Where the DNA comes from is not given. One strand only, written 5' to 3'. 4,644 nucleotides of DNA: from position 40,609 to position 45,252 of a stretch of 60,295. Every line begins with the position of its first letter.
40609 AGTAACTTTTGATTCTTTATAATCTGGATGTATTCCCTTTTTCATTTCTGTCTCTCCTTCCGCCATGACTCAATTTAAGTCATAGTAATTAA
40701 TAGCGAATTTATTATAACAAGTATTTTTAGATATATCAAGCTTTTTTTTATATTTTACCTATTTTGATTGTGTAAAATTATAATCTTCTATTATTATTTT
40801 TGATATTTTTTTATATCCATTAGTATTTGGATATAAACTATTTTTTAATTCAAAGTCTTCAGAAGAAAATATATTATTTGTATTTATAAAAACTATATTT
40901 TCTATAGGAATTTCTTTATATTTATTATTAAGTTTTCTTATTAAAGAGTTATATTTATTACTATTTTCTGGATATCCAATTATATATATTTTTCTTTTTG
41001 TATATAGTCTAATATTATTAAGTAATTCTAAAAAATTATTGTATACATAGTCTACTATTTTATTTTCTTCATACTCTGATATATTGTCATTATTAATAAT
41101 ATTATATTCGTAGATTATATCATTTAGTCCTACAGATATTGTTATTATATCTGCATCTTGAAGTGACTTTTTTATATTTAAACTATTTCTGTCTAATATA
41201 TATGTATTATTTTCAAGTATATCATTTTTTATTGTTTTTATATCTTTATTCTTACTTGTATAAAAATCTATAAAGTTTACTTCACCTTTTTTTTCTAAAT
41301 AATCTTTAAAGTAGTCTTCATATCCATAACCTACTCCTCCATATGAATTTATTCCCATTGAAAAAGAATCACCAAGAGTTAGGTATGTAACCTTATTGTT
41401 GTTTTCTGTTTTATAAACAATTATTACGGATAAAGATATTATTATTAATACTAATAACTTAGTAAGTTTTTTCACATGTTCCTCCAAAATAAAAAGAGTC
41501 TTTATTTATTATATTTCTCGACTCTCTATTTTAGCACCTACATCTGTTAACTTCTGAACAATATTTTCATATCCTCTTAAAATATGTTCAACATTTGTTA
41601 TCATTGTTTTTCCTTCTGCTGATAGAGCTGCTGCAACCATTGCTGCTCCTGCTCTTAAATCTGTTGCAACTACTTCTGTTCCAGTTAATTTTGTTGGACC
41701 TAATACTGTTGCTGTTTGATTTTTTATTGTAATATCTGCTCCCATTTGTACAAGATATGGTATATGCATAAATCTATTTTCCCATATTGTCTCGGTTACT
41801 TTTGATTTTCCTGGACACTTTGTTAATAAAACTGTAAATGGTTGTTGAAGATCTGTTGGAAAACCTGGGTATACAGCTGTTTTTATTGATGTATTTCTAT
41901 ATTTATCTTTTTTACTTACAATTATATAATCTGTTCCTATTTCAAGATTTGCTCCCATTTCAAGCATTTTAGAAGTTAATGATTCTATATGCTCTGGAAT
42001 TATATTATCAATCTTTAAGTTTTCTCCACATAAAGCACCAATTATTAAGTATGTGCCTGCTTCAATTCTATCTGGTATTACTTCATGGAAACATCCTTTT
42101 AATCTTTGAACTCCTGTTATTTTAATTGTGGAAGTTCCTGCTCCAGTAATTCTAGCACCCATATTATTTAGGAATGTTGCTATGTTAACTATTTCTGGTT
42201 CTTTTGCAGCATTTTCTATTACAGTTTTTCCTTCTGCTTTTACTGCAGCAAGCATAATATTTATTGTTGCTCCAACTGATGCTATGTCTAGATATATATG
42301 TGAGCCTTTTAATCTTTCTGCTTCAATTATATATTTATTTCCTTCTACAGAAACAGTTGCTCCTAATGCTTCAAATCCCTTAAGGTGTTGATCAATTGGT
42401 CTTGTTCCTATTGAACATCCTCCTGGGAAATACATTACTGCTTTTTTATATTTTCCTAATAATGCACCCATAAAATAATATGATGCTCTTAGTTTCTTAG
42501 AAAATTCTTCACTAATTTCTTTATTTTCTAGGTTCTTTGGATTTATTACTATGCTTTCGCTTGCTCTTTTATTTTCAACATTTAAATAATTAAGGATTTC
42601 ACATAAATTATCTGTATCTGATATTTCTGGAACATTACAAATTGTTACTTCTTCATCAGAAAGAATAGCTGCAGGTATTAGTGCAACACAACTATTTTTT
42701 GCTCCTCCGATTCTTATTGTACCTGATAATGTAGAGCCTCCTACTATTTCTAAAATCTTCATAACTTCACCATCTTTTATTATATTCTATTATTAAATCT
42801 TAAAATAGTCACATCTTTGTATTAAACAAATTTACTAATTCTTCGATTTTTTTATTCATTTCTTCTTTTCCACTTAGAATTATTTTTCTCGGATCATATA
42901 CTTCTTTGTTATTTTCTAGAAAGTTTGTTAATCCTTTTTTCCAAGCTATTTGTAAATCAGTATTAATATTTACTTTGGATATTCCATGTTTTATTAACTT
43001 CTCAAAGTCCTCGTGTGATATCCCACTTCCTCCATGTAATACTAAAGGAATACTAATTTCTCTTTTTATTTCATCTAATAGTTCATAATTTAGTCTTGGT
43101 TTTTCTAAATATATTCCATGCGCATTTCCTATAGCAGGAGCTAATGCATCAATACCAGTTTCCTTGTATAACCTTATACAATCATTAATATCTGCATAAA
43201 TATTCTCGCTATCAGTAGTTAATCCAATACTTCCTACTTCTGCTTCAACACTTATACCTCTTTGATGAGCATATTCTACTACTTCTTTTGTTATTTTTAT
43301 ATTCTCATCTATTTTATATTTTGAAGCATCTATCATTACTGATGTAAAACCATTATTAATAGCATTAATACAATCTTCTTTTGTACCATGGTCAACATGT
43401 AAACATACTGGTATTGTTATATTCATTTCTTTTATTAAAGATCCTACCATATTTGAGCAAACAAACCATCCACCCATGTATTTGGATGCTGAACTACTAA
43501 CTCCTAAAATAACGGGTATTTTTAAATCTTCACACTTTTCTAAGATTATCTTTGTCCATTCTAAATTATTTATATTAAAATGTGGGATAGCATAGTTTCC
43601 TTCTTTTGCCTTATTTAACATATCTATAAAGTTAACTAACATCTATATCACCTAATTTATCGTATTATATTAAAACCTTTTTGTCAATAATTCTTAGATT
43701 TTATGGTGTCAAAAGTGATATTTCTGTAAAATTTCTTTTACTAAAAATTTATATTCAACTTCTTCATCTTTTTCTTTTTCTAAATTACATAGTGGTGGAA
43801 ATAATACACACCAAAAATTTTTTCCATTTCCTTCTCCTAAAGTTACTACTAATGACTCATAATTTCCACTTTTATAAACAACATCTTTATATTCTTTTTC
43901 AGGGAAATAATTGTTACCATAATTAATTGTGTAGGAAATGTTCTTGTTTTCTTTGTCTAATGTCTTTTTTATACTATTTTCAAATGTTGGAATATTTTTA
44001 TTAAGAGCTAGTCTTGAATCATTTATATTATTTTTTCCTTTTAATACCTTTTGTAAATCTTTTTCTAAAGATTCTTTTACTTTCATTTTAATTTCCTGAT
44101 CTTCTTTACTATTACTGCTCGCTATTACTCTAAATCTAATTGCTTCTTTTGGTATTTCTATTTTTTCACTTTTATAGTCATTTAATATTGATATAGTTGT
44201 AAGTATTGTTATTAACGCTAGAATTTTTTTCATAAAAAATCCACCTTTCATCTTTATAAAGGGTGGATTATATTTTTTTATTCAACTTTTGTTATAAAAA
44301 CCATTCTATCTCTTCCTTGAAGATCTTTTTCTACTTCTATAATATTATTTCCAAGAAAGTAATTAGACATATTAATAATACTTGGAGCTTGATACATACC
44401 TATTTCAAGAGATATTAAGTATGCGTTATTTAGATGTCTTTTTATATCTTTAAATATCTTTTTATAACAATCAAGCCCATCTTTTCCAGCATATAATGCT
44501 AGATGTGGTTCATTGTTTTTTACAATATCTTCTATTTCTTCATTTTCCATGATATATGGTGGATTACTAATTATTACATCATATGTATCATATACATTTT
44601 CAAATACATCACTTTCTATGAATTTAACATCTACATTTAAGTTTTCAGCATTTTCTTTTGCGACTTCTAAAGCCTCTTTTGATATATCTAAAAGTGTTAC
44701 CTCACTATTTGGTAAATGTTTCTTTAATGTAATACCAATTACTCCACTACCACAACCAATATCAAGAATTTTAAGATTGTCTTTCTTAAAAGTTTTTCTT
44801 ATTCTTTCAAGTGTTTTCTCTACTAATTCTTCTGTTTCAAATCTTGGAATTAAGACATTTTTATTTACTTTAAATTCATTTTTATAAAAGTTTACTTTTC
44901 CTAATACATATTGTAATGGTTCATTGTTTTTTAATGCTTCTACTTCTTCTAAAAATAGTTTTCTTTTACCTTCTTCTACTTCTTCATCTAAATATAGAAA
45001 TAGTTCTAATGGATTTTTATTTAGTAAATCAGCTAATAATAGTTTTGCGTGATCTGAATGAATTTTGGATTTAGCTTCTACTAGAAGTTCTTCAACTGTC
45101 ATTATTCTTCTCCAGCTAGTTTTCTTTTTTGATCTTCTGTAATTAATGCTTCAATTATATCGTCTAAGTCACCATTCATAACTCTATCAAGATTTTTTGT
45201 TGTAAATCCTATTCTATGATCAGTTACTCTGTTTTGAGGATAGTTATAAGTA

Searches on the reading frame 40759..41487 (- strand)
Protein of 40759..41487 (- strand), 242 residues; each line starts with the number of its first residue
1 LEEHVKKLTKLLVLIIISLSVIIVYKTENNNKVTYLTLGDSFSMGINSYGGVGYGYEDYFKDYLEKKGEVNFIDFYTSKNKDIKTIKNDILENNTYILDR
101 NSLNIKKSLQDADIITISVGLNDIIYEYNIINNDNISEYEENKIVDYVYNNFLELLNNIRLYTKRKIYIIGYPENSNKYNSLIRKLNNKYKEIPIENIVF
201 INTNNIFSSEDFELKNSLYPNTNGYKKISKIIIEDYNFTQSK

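Call 37: search_protein_families(library=pfam, proteins=[window:40759-41487:-], max_evalue=0.0001)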
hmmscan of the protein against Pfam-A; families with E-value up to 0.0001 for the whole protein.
window:40759-41487:- (242 aa): 2 families
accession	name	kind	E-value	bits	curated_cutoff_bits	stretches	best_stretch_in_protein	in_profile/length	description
PF13472.12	Lipase_GDSL_2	-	8.8e-11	43.1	32.9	1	38-226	2-177/178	GDSL-like Lipase/Acylhydrolase family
PF00657.28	Lipase_GDSL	-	1.1e-10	42.5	23.6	1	35-230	1-206/208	GDSL-like Lipase/Acylhydrolase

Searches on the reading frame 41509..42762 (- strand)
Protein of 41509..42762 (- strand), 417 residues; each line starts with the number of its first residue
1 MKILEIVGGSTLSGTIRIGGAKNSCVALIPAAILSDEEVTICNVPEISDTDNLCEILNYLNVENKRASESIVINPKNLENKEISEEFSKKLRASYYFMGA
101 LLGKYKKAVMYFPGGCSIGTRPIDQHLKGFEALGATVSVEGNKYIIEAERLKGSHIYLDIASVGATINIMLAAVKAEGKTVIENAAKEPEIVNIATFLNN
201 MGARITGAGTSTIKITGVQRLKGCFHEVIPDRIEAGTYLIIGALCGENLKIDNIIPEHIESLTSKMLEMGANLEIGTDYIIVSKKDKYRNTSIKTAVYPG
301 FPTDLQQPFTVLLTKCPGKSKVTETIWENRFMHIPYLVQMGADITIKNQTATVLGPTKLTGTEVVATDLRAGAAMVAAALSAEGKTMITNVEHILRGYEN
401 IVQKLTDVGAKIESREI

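Call 37: search_protein_families(library=pfam, proteins=[window:41509-42762:-], max_evalue=0.0001)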
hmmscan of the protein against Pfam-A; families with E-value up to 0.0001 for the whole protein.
window:41509-42762:- (417 aa): 1 family
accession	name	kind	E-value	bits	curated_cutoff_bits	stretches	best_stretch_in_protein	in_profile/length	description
PF00275.25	EPSP_synthase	-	1.8e-93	314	22.8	1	8-405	3-417/417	EPSP synthase (3-phosphoshikimate 1-carboxyvinyltransferase)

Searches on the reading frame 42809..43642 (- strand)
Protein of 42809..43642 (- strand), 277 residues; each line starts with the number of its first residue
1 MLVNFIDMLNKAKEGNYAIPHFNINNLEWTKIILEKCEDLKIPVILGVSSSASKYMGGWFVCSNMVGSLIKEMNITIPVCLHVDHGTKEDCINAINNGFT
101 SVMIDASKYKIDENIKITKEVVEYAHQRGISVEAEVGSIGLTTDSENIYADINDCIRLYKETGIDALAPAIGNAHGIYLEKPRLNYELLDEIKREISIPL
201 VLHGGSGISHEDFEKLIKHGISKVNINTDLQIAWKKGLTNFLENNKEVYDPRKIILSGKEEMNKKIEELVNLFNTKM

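Call 37: search_protein_families(library=pfam, proteins=[window:42809-43642:-], max_evalue=0.0001)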
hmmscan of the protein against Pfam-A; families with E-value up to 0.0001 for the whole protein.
window:42809-43642:- (277 aa): 1 family
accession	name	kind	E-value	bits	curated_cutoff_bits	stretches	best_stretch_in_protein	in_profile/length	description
PF01116.26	F_bP_aldolase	-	3.4e-95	319.2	25.5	1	4-275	2-274/277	Fructose-bisphosphate aldolase class-II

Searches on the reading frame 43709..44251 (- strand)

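Call 37: search_protein_families(library=pfam, proteins=[window:43709-44251:-], max_evalue=0.0001)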
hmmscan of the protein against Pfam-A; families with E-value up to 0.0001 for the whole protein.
window:43709-44251:- (180 aa): 1 family
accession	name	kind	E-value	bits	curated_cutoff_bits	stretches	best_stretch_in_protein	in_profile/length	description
PF09551.15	Spore_II_R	-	6e-39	133.9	25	1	35-159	2-126/128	Stage II sporulation protein R (spore_II_R)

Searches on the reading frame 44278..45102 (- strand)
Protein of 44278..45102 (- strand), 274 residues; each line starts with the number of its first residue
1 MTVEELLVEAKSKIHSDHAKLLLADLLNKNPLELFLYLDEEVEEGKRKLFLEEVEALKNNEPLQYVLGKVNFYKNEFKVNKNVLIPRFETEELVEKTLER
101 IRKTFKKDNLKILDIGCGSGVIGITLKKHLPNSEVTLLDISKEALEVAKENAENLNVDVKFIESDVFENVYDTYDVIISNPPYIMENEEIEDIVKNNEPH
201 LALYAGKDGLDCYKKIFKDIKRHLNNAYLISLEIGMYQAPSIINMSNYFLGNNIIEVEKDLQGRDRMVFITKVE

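Call 37: search_protein_families(library=pfam, proteins=[window:44278-45102:-], max_evalue=0.0001)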
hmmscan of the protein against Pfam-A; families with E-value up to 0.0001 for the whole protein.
window:44278-45102:- (274 aa): 15 families
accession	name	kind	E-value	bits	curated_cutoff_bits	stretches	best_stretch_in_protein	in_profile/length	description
PF05175.20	MTS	-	1.6e-23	83.6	23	1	104-194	26-119/170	Methyltransferase small domain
PF13847.12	Methyltransf_31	-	2e-18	66.9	27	1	107-196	2-82/145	Methyltransferase domain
PF13649.12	Methyltransf_25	-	8.3e-15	55.7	27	1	112-196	1-88/97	Methyltransferase domain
PF17827.6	PrmC_N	-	6.4e-11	43.1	23.4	1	5-68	8-71/71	PrmC N-terminal domain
PF08242.18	Methyltransf_12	-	6.7e-11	43.2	30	1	113-180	1-72/98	Methyltransferase domain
PF06325.19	PrmA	-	1.3e-10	41.7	22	1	98-180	152-233/296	Ribosomal protein L11 methyltransferase (PrmA)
PF02527.21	GidB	-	3.3e-08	33.5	27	1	101-179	41-121/184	rRNA small subunit methyltransferase G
PF08241.18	Methyltransf_11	-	3.6e-08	34.4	21.2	1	113-180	1-67/95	Methyltransferase domain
PF10294.15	Methyltransf_16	-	2.1e-07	31.3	21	1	103-154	41-91/174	Lysine methyltransferase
PF12847.13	Methyltransf_18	-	3.1e-06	27.7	27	1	96-177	3-86/151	Methyltransferase domain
PF01209.24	Ubie_methyltran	-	5.7e-06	26.3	20.1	1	104-167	43-108/233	ubiE/COQ5 methyltransferase family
PF03602.21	Cons_hypoth95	-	7.8e-06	26.1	24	1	108-193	41-132/182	Conserved hypothetical protein 95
PF13489.12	Methyltransf_23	-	1.8e-05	25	27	1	93-180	8-88/164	Methyltransferase domain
PF00891.24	Methyltransf_2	-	3.4e-05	23.7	22.3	1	108-176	61-130/210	O-methyltransferase domain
PF13679.12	Methyltransf_32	-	7.1e-05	23.2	27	0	93-168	12-91/143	Methyltransferase domain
